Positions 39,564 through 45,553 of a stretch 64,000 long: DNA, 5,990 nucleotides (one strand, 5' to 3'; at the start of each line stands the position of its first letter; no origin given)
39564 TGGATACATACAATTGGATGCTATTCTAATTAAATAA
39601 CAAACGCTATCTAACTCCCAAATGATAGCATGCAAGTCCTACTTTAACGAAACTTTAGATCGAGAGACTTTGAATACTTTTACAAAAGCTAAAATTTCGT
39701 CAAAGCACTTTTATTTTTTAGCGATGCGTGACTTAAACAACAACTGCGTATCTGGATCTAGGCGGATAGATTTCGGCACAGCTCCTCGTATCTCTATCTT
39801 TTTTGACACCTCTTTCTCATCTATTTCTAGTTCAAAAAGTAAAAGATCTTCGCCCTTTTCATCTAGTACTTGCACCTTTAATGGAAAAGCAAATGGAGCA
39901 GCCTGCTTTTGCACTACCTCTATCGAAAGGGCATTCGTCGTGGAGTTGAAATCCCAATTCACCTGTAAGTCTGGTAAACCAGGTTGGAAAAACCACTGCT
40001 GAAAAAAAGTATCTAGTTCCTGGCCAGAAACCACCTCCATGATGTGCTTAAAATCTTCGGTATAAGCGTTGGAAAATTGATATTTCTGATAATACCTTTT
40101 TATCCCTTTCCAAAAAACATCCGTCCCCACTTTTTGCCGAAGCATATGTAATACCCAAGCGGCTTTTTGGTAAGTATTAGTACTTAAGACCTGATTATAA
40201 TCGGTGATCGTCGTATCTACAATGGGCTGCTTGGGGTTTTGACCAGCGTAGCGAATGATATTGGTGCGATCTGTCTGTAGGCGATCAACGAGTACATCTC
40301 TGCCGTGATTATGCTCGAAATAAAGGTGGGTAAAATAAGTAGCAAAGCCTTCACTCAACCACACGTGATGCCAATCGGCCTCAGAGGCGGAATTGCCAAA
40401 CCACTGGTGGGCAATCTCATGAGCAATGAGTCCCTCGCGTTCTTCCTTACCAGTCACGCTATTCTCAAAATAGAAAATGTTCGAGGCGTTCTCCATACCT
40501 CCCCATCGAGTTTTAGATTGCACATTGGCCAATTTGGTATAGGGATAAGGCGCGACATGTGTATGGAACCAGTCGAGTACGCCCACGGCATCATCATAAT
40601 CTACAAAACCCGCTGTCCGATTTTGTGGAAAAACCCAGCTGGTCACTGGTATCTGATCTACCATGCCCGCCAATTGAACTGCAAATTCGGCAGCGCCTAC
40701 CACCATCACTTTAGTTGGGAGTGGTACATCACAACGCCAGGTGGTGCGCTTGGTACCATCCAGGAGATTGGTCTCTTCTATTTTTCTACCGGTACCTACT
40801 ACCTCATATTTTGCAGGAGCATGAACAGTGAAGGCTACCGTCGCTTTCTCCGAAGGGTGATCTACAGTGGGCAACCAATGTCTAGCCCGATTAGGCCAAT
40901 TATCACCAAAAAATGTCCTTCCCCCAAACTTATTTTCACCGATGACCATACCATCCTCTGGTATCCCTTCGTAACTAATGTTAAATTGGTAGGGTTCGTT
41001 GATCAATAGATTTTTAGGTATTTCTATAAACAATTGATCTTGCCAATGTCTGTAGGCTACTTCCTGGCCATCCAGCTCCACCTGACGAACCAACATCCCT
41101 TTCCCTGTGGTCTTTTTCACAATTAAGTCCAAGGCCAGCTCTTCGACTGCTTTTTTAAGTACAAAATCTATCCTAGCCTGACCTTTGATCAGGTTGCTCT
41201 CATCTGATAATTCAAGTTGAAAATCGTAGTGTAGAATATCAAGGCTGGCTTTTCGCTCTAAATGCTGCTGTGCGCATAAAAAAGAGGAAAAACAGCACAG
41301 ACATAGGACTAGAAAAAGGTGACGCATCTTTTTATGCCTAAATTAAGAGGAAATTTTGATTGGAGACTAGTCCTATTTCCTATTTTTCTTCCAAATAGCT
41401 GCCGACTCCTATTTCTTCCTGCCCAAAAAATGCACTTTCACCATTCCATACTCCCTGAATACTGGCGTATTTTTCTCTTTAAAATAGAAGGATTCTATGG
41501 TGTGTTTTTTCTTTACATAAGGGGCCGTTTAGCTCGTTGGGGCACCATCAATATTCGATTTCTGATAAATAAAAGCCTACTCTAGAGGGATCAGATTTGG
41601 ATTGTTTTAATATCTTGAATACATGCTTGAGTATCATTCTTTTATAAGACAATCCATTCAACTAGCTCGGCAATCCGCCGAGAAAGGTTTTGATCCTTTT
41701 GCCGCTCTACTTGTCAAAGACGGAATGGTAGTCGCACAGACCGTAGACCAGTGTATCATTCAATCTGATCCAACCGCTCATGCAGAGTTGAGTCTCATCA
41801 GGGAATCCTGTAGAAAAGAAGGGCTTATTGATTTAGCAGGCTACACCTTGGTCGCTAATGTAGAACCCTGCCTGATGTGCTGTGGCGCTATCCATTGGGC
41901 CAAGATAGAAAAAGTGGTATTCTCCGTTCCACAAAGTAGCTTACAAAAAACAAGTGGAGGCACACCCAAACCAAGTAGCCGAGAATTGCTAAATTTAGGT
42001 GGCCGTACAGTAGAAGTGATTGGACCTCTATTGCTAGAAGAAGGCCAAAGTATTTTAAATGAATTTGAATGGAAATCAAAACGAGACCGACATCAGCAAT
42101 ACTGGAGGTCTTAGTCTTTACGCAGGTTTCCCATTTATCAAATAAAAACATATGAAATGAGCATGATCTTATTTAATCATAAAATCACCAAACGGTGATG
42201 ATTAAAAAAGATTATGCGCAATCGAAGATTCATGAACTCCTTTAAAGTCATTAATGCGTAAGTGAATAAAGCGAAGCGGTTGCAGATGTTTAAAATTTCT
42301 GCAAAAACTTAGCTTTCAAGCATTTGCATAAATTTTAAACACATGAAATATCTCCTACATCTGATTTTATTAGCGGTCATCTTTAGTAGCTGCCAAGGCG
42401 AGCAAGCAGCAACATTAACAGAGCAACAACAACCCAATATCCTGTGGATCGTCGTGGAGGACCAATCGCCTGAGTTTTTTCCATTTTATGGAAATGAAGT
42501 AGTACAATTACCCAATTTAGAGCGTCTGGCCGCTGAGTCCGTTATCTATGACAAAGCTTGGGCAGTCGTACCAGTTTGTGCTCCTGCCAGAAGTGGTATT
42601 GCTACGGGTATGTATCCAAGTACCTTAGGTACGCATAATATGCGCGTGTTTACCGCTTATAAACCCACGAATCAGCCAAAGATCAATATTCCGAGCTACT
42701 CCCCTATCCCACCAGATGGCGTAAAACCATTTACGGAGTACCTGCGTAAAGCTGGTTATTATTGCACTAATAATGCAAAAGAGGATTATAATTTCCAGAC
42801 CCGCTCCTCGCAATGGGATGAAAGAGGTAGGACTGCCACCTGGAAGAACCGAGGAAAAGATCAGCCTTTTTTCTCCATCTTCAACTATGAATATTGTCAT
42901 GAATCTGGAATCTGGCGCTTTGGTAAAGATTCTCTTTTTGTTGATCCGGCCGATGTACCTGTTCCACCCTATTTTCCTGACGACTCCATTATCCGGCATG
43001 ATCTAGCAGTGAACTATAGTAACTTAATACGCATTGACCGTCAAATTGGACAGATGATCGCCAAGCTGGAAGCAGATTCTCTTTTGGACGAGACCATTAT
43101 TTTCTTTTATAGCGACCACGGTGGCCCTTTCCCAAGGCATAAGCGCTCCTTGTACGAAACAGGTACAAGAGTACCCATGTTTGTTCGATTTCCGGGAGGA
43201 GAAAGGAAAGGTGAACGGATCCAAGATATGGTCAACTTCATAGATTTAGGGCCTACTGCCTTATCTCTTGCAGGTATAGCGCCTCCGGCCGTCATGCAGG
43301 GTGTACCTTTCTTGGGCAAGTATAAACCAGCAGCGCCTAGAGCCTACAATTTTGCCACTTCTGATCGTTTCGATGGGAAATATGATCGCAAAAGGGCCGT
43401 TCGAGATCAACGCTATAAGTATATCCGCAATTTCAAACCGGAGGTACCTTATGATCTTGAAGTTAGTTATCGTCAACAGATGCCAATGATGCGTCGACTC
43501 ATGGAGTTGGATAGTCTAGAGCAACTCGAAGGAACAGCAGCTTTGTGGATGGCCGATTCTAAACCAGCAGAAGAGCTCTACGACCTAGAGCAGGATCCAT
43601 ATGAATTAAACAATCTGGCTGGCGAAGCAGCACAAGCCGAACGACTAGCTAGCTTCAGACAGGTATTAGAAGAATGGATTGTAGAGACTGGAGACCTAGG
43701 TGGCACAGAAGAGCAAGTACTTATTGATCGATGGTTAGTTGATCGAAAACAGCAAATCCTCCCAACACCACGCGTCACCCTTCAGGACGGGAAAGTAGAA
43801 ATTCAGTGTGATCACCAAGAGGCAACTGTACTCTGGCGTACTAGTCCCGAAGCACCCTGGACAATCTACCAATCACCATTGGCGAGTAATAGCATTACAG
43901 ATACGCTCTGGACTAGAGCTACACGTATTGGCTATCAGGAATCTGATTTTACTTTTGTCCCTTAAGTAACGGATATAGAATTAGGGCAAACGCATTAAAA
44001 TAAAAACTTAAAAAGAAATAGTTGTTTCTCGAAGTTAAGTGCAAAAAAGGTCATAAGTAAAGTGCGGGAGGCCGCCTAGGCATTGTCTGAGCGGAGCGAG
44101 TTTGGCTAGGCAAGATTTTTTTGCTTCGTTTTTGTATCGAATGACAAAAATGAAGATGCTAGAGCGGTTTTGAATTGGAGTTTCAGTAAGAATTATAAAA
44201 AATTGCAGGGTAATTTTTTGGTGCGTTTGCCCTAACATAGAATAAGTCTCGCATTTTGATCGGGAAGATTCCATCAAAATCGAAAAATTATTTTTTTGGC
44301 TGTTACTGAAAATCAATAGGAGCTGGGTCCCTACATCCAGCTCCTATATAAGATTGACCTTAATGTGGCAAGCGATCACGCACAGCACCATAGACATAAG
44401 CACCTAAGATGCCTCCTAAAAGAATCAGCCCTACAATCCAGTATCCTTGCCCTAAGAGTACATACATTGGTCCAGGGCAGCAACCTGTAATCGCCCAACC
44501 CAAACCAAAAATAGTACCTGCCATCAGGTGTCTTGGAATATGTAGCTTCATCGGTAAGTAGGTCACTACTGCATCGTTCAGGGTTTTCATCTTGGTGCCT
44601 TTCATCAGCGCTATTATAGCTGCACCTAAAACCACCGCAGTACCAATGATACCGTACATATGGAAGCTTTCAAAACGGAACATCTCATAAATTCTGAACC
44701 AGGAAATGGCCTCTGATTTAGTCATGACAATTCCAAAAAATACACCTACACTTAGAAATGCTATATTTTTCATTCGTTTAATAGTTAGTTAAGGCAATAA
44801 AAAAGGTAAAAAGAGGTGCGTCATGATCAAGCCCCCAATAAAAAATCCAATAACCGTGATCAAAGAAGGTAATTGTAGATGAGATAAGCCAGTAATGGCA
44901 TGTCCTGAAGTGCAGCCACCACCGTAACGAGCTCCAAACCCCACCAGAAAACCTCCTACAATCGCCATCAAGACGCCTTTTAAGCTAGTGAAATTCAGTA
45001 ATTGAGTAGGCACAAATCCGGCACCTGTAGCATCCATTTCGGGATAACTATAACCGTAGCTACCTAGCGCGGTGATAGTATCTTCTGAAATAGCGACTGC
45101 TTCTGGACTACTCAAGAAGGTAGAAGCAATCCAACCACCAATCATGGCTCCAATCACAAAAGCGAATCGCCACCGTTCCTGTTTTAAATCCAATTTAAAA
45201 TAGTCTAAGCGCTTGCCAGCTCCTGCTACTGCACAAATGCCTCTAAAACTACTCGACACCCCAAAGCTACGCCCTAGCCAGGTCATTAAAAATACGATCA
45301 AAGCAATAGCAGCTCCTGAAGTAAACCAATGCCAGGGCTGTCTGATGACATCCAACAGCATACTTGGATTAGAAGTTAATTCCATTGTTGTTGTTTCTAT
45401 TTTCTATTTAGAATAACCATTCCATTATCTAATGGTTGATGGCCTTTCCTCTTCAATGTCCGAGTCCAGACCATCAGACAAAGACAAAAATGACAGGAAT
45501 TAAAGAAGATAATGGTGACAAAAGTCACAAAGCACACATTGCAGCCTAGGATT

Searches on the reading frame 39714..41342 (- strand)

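Call 28: search_protein_families(library=pfam, proteins=[window:39714-41342:-], max_evalue=0.001)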
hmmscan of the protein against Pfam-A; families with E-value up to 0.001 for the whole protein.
window:39714-41342:- (543 aa): 2 families
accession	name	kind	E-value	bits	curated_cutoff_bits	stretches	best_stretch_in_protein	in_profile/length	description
PF01433.26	Peptidase_M1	-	6.5e-35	121.1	27.7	1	251-450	5-218/218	Peptidase family M1 domain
PF17900.6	Peptidase_M1_N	-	1.4e-14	55.1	25.8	1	38-210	4-184/186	Peptidase M1 N-terminal domain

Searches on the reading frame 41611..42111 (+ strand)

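Call 28: search_protein_families(library=pfam, proteins=[window:41611-42111:+], max_evalue=0.001)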
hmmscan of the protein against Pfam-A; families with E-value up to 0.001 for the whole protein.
window:41611-42111:+ (167 aa): 2 families
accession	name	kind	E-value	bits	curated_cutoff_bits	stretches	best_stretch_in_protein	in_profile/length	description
PF00383.29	dCMP_cyt_deam_1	-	2.4e-20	72.8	25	1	8-105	4-101/102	Cytidine and deoxycytidylate deaminase zinc-binding region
PF14437.12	MafB19-deam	-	3.7e-14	53.2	27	1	10-106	5-101/142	MafB19-like deaminase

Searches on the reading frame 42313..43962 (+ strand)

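Call 28: search_protein_families(library=pfam, proteins=[window:42313-43962:+], max_evalue=0.001)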
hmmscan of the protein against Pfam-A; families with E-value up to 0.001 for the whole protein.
window:42313-43962:+ (550 aa): 4 families
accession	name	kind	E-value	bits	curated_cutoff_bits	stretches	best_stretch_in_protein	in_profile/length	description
PF00884.28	Sulfatase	-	1.4e-30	107.1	25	2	177-322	156-301/301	Sulfatase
PF16347.10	SGSH_C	-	2.1e-19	70.6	29.3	1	277-377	8-113/154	N-sulphoglucosamine sulphohydrolase, C-terminal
PF01663.27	Phosphodiest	-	6.1e-07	29.8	23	0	237-270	187-220/342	Type I phosphodiesterase / nucleotide pyrophosphatase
PF02995.22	DUF229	-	0.0008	18.7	25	0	239-290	311-363/496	Protein of unknown function (DUF229)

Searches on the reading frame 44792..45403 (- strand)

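Call 28: search_protein_families(library=pfam, proteins=[window:44792-45403:-], max_evalue=0.001)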
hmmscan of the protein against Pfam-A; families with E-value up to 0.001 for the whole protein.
window:44792-45403:- (204 aa): 1 family
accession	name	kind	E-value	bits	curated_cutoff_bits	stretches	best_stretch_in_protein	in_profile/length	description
PF04143.19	Sulf_transp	-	4.6e-17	63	27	2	137-192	254-309/310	Sulphur transport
